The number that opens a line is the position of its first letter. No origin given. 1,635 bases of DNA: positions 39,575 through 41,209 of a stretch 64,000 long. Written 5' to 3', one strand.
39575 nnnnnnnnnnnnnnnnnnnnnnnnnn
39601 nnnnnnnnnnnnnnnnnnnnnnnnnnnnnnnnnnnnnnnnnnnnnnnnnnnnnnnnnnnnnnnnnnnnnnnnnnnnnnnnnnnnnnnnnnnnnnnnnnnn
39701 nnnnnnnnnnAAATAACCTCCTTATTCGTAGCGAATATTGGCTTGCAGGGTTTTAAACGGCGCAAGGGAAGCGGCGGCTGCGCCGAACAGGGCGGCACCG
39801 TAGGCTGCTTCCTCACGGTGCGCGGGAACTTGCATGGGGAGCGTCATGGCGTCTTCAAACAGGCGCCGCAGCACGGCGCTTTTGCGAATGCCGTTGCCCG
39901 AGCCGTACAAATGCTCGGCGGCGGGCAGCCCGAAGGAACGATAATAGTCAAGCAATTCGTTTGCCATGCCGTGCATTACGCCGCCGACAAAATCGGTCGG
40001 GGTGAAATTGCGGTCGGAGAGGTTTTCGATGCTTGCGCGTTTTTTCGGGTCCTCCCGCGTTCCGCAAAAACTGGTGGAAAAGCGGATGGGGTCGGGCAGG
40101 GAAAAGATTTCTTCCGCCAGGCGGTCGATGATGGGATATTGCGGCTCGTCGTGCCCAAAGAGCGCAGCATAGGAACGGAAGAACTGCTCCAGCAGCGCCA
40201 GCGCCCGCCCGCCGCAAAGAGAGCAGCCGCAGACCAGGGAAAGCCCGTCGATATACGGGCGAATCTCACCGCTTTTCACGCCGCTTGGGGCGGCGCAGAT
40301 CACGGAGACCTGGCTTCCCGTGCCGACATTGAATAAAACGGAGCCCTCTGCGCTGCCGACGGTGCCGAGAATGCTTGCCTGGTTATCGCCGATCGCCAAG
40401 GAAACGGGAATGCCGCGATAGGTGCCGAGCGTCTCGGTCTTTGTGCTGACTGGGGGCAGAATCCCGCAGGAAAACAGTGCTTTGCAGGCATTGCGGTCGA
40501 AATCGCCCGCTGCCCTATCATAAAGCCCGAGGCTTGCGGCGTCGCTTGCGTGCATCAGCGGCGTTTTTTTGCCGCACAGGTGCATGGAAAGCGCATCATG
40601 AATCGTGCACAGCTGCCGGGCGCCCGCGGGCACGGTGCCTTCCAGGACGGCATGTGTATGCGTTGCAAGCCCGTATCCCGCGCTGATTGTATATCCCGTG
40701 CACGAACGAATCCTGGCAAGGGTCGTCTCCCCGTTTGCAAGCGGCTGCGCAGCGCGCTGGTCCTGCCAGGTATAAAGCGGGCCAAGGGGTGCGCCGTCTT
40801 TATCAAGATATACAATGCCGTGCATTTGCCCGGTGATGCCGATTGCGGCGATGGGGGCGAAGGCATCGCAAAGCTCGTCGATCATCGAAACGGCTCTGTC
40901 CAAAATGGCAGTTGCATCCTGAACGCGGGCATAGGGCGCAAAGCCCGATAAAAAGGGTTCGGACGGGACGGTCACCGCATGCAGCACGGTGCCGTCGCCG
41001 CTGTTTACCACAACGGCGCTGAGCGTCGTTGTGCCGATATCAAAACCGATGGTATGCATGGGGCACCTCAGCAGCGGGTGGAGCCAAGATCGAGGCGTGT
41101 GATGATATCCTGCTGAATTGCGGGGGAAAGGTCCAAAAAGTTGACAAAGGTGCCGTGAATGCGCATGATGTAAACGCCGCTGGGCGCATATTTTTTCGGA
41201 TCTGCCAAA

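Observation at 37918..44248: Unassigned glycyl-radical-enzyme operon: minimal activase, eliminase-type GRE, FGGY sugar kinase and a surface-anchored SLH/GH16 glycanase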

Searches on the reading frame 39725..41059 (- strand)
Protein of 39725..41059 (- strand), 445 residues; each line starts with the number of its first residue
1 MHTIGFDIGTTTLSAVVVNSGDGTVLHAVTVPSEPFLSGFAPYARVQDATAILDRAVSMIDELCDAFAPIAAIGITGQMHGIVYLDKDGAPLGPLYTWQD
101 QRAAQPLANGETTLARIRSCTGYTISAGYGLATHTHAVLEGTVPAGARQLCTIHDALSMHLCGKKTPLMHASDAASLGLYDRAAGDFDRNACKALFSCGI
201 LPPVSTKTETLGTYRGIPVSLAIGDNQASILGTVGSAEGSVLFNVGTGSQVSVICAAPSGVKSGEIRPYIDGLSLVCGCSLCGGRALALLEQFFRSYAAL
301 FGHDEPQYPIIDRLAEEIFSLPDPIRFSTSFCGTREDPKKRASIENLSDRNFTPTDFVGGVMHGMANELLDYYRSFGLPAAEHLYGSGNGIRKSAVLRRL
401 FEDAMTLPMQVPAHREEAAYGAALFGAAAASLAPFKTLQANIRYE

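Call 3: search_protein_families(library=pfam, proteins=[window:39725-41059:-])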
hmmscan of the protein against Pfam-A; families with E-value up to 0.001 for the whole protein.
window:39725-41059:- (445 aa): 2 families
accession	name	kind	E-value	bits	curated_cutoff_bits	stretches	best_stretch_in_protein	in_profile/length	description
PF00370.27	FGGY_N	-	5e-22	79.1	28.8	1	4-232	3-245/245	FGGY family of carbohydrate kinases, N-terminal domain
PF02782.22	FGGY_C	-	3.9e-06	27.2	27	1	336-430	103-198/198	FGGY family of carbohydrate kinases, C-terminal domain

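Call 7: search_protein_families(library=ncbifam, proteins=[window:39725-41059:-], max_evalue=0.01)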
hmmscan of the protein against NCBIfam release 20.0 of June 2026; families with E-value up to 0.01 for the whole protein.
window:39725-41059:- (445 aa): 8 families
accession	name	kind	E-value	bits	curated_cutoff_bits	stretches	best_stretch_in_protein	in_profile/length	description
TIGR01312.1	XylB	equivalog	5e-29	101.2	380.25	1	4-431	1-440/481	xylulokinase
TIGR01311.1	glycerol_kin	equivalog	2.6e-11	42.6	590.35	1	6-249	6-266/496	glycerol kinase GlpK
NF000756.0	PRK00047.1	subfamily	2.4e-09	36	498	1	6-250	10-271/502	glycerol kinase GlpK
NF011601.0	PRK15027.1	equivalog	1e-08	34.1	912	1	4-132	3-130/484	xylulokinase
TIGR01314.1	gntK_FGGY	equivalog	8e-08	31.2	648.55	1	4-429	3-449/505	gluconokinase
NF003154.0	PRK04123.1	equivalog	4.8e-05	22.3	428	1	382-436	444-496/554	ribulokinase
TIGR01234.1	L-ribulokinase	equivalog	0.00049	19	583.25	0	372-431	428-486/536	ribulokinase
TIGR01315.1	5C_CHO_kinase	subfamily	0.0064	15.2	408.7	0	383-433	446-495/541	FGGY family pentulose kinase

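Call 24: search_solved_structures(query=window:39725-41059:-, max_evalue=0.001)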
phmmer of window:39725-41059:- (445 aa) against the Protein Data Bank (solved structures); distinct sequences matched with E-value up to 0.001: 15.
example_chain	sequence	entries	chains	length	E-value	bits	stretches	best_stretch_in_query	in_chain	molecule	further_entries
5vm1_A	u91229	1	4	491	5.6e-09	38.6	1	4-435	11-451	Xylulokinase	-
7nie_A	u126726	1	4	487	4e-08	35.8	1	8-249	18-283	Glycerol kinase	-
2itm_A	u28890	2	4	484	1.7e-06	30.5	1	4-131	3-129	Xylulose kinase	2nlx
3h3n_X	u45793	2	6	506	6.5e-06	28.5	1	69-427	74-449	Glycerol kinase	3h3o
3flc_O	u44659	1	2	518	7.1e-06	28.4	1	69-427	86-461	Glycerol kinase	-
1xup_O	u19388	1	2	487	9.3e-06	28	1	69-427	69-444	Glycerol kinase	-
6k78_B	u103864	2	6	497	9.6e-06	28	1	69-253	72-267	Glycerol kinase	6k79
3d7e_O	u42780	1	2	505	9.9e-06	27.9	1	69-427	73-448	Glycerol kinase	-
3h45_X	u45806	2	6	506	1e-05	27.9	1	69-427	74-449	Glycerol kinase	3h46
1r59_O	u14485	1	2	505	1e-05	27.9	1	69-427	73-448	Glycerol kinase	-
2zf5_O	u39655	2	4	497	1.1e-05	27.7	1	69-253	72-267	Glycerol kinase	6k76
6k78_A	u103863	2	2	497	1.2e-05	27.6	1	69-253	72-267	Glycerol kinase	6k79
6ude_A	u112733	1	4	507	2.5e-05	26.6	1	53-249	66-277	Glycerol kinase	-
1bo5_O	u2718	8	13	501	0.00087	21.5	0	4-296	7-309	PROTEIN (GLYCEROL KINASE) | GLYCEROL KINASE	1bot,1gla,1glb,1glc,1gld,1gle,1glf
1bu6_O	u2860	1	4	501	0.00087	21.5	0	4-296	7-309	PROTEIN (GLYCEROL KINASE)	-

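Call 56: find_homologous_proteins(query=window:39725-41059:-, max_evalue=0.00001)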
Query window:39725-41059:- (445 aa): 5427 proteins with E <= 0.00001 among 8000 candidates; the best 120 are listed.
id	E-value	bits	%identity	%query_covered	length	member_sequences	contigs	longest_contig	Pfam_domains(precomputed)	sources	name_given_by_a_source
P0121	3.4e-292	987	98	100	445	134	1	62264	PF00370.28,PF02782.23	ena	-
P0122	2.6e-247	839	83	100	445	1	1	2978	PF00370.28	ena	-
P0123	1.7e-184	632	65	100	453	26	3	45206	PF00370.28,PF02782.23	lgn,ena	-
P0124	6.9e-135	468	54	100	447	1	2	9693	PF00370.28,PF02782.23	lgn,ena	-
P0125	4.6e-125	436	47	100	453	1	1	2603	PF00370.28,PF02782.23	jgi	-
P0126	1.8e-119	418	49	93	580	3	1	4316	PF00376.30,PF00370.28,PF13411.13,PF02782.23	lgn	-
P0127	2.8e-119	417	48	100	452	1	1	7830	PF00370.28,PF02782.23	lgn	-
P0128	2.8e-118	414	46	96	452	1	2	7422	PF00370.28,PF02782.23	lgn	-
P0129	8.2e-118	412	46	100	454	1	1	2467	PF00370.28,PF02782.23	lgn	-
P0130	4.9e-117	410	48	93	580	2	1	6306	PF00376.30,PF00370.28,PF13411.13,PF02782.23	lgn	-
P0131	1.8e-116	408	48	100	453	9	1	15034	PF00370.28,PF02782.23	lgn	-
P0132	3.5e-116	407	48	100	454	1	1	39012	PF00370.28,PF02782.23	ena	-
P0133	8.6e-116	405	47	100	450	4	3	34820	PF00370.28,PF02782.23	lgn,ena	-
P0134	8.8e-116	405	47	96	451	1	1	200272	PF00370.28,PF02782.23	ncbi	-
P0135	1.1e-115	405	47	93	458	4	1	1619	PF00370.28,PF02782.23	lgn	-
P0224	7.1e-109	383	47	97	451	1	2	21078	PF00370.28,PF02782.23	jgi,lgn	jgi:sedoheptulokinase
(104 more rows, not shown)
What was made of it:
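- JGI labels one kinase homologue sedoheptulokinase (call 56).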

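Call 57: find_encoding_contigs(protein=P0224, flank=9000, max_places=2)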
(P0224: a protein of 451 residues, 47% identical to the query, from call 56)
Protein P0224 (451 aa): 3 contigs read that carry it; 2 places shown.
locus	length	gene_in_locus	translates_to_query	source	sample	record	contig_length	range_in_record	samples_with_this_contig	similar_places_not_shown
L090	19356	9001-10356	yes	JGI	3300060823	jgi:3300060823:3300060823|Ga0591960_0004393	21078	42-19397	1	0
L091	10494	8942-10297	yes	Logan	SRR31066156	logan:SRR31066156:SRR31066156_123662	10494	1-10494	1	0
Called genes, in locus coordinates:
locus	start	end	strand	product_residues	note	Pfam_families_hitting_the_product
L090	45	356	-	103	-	PF00528:BPD_transp_1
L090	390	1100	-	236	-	-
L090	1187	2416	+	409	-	PF00480:ROK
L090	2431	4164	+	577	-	PF00251:Glyco_hydro_32N, PF04616:Glyco_hydro_43 (weak)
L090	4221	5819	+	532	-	PF04616:Glyco_hydro_43 (faint), PF00251:Glyco_hydro_32N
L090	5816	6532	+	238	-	PF13353:Fer4_12, PF04055:Radical_SAM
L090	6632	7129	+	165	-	-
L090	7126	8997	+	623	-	PF02901:PFL-like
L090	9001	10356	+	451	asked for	PF00370:FGGY_N, PF02782:FGGY_C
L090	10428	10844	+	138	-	PF13340:DUF4096 (faint)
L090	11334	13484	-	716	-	PF17853:GGDEF_2 (weak), PF12833:HTH_18, PF00165:HTH_AraC (weak)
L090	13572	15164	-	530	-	-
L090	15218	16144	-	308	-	PF00528:BPD_transp_1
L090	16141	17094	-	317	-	PF00528:BPD_transp_1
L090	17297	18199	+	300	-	PF13353:Fer4_12, PF04055:Radical_SAM, PF12837:Fer4_6 (faint)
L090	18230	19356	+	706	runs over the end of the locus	PF02901:PFL-like, PF01228:Gly_radical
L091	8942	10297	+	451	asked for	PF00370:FGGY_N, PF02782:FGGY_C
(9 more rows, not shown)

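Call 58: find_encoding_contigs(protein=P0130, flank=9000, max_places=2)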
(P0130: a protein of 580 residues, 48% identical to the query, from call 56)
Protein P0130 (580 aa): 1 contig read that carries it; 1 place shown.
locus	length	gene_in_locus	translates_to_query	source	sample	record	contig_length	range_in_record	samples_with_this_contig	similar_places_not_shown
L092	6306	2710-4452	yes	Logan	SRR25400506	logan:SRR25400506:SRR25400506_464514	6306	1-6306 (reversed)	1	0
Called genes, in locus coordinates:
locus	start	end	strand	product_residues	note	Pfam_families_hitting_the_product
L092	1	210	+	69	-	?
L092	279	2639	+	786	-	PF00933:Glyco_hydro_3, PF01915:Glyco_hydro_3_C, PF14310:Fn3-like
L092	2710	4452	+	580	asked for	PF00376:MerR, PF13411:MerR_1, PF00370:FGGY_N, PF02782:FGGY_C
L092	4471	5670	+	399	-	PF00251:Glyco_hydro_32N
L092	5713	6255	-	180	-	PF04014:MazE_antitoxin, PF15714:SpoVT_C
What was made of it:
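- A MerR-fused kinase homologue sits between GH3 and GH32 in L092 (call 58).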

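Call 70: search_protein_families(library=ncbifam, proteins=[L092:4471-5667:+, L092:2710-4449:+, L090:2431-4161:+], max_evalue=0.001)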
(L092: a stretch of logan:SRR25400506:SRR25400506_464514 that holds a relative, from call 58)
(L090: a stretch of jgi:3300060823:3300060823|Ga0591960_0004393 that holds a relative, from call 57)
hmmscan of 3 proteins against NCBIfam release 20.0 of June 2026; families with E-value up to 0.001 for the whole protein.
L092:4471-5667:+ (399 aa): 2 families
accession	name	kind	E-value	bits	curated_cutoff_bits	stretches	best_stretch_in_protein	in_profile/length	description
TIGR01322.1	scrB_fam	subfamily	2.6e-12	46.2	356.4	1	144-326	35-221/447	sucrose-6-phosphate hydrolase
NF041092.1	beta-fruc_BfrA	equivalog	3.6e-09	35.9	900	1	145-323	25-201/433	beta-fructosidase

L092:2710-4449:+ (580 aa): 18 families
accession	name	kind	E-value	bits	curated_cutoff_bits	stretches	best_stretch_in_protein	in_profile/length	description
TIGR01312.1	XylB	equivalog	2.8e-27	95.4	380.25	1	135-576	1-454/481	xylulokinase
TIGR01311.1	glycerol_kin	equivalog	2.6e-18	65.6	590.35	1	134-384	3-273/496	glycerol kinase GlpK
TIGR02044.1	CueR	equivalog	4.8e-13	49.3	147.4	1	1-81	1-86/127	Cu(I)-responsive transcriptional regulator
TIGR01314.1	gntK_FGGY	equivalog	1.3e-11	43.7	648.55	1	135-374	3-244/505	gluconokinase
NF000756.0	PRK00047.1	subfamily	4.5e-10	38.4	498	1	135-383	8-276/502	glycerol kinase GlpK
NF041849.1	trans_regNmlR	equivalog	5.3e-09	36.2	175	1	1-105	1-106/117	stress response transcriptional regulator NmlR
NF007590.0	PRK10227.1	equivalog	8.8e-09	35.5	244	1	1-56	1-57/135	Cu(I)-responsive transcriptional regulator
TIGR02047.1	CadR-PbrR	equivalog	7e-08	32.6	151.45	1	1-63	1-64/127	Cd(II)/Pb(II)-responsive transcriptional regulator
NF008187.0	PRK10939.1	equivalog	3.7e-07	29.1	528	1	135-343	7-223/521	autoinducer-2 kinase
NF011601.0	PRK15027.1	equivalog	8e-07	27.8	912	1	135-235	3-103/484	xylulokinase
TIGR02043.1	ZntR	equivalog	3.4e-06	27.2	167.95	1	2-63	3-65/131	Zn(2+)-responsive transcriptional regulator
NF007069.0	PRK09514.1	equivalog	3.8e-06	26.9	143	1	2-63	3-65/141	Zn(2+)-responsive transcriptional regulator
NF053740.1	TransRegTnrAGPos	equivalog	4.8e-06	26.7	140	1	3-63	15-75/108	hypothetical protein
TIGR02051.1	MerR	equivalog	1.9e-05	24.9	150.85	1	3-63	2-63/124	mercury resistance transcriptional regulator MerR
TIGR01950.1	SoxR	equivalog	2.3e-05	24.2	116.9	1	3-63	4-64/142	redox-sensitive transcriptional activator SoxR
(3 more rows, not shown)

L090:2431-4161:+ (577 aa): 1 family
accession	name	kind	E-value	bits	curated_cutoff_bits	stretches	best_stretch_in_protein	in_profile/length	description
TIGR01322.1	scrB_fam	subfamily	7.5e-10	38.1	356.4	1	177-347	49-224/447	sucrose-6-phosphate hydrolase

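Call 74: predict_structure(alignment_id=A1)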
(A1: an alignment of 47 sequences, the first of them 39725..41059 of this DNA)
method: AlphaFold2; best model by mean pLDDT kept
length: 445 residues; sequences in the alignment: 47
mean_pLDDT: 94.0   pTM: 0.91
mean pLDDT of the five models: 94.0, 93.5, 93.3, 92.7, 92.7
residues with pLDDT >= 90: 389; 70-90: 52; 50-70: 4; < 50: 0
segments of 3 or more residues with pLDDT < 50: none
pLDDT, mean of each block of 10 residues (from residue 1): 97 97 96 95 95 98 98 97 98 96 94 97 94 98 97 98 98 96 95 98 97 98 96 87 88 88 89 88 81 95 94 92 91 78 94 95 93 92 93 92 96 95 98 93 92
secondary structure, 60 per line:
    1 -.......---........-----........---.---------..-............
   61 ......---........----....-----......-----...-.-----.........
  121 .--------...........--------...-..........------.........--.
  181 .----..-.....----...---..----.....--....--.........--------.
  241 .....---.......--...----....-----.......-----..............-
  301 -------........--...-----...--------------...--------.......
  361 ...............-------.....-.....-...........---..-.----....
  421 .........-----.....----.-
elements in order: E2-8 E12-19 E25-32 H49-66 E70-77 E82-85 E91-96 H113-121 H130-140 E149-151 H153-162 H171-177 H189-193 E210-214 E217-220 H225-231 E240-245 E249-255 E265-268 E274-280 H286-299 H308-315 E326-328 E343-345 H354-375 E383-387 H389-393 H395-405 H417-429 H435-439

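Call 77: fold_search(model_id=the predicted structure, library=pdb)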
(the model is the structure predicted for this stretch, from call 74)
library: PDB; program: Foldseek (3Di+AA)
matches with E <= 10: 1154; with E <= 0.001: 461
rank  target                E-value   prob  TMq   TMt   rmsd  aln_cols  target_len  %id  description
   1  5vm1_B                8.1e-30  1.00  0.82  0.77   3.4       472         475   24  Crystal structure of a xyloylose kinase from Brucella ovis (released 2017-05-10)
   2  5vm1_A                1.5e-29  1.00  0.83  0.77   3.7       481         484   23  Crystal structure of a xyloylose kinase from Brucella ovis (released 2017-05-10)
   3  6ude_B                1.9e-28  1.00  0.75  0.68   5.5       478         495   21  Crystal structure of Glycerol kinase from Elizabethkingia anophelis NUHP1 in complex with ADP and glycerol (released 2019-10-16)
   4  6ude_C                5.3e-28  1.00  0.74  0.67   5.6       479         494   20  Crystal structure of Glycerol kinase from Elizabethkingia anophelis NUHP1 in complex with ADP and glycerol (released 2019-10-16)
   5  6ude_D                7.1e-28  1.00  0.73  0.67   5.7       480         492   21  Crystal structure of Glycerol kinase from Elizabethkingia anophelis NUHP1 in complex with ADP and glycerol (released 2019-10-16)
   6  3ifr_A                1.4e-27  1.00  0.83  0.76   4.0       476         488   23  The crystal structure of xylulose kinase from Rhodospirillum rubrum (released 2009-08-25)
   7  3h3o_B                1.8e-27  1.00  0.76  0.68   5.1       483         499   21  Glycerol Kinase H232R with Ethylene Glycol (released 2009-06-02)
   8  9lyu_B                1.9e-27  1.00  0.76  0.70   4.8       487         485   19  Crystal structure of glycerol kinase from Entamoeba histolytica (Ligand-free form) (released 2026-02-25)
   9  9lyy_B                4.4e-27  1.00  0.76  0.70   4.6       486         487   19  Crystal structure of glycerol kinase from Entamoeba histolytica complexed with ADP and G3P. (released 2026-02-25)
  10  9lyu_A                4.4e-27  1.00  0.76  0.70   4.8       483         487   19  Crystal structure of glycerol kinase from Entamoeba histolytica (Ligand-free form) (released 2026-02-25)
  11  9lzg_A                5.6e-27  1.00  0.76  0.70   4.8       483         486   20  Crystal structure of glycerol kinase from Entamoeba histolytica complexed with daphnetin. (released 2026-02-25)
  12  6ude_A                5.6e-27  1.00  0.73  0.67   5.7       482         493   20  Crystal structure of Glycerol kinase from Elizabethkingia anophelis NUHP1 in complex with ADP and glycerol (released 2019-10-16)
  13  2w41_A                6.2e-27  1.00  0.80  0.71   4.2       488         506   18  Crystal structure of Plasmodium falciparum glycerol kinase with ADP (released 2008-12-02)
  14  2w41_B                7.4e-27  1.00  0.81  0.72   4.1       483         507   18  Crystal structure of Plasmodium falciparum glycerol kinase with ADP (released 2008-12-02)
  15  3h3o_C                7.4e-27  1.00  0.76  0.69   4.9       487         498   21  Glycerol Kinase H232R with Ethylene Glycol (released 2009-06-02)
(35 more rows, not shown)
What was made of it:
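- On FGGY carbohydrate kinases: The model has pLDDT 94 and TM 0.82-0.85 to xylulokinase, glycerol kinase and gluconate kinase (calls 74, 77). Identity to solved kinases is 19-24% (call 77).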
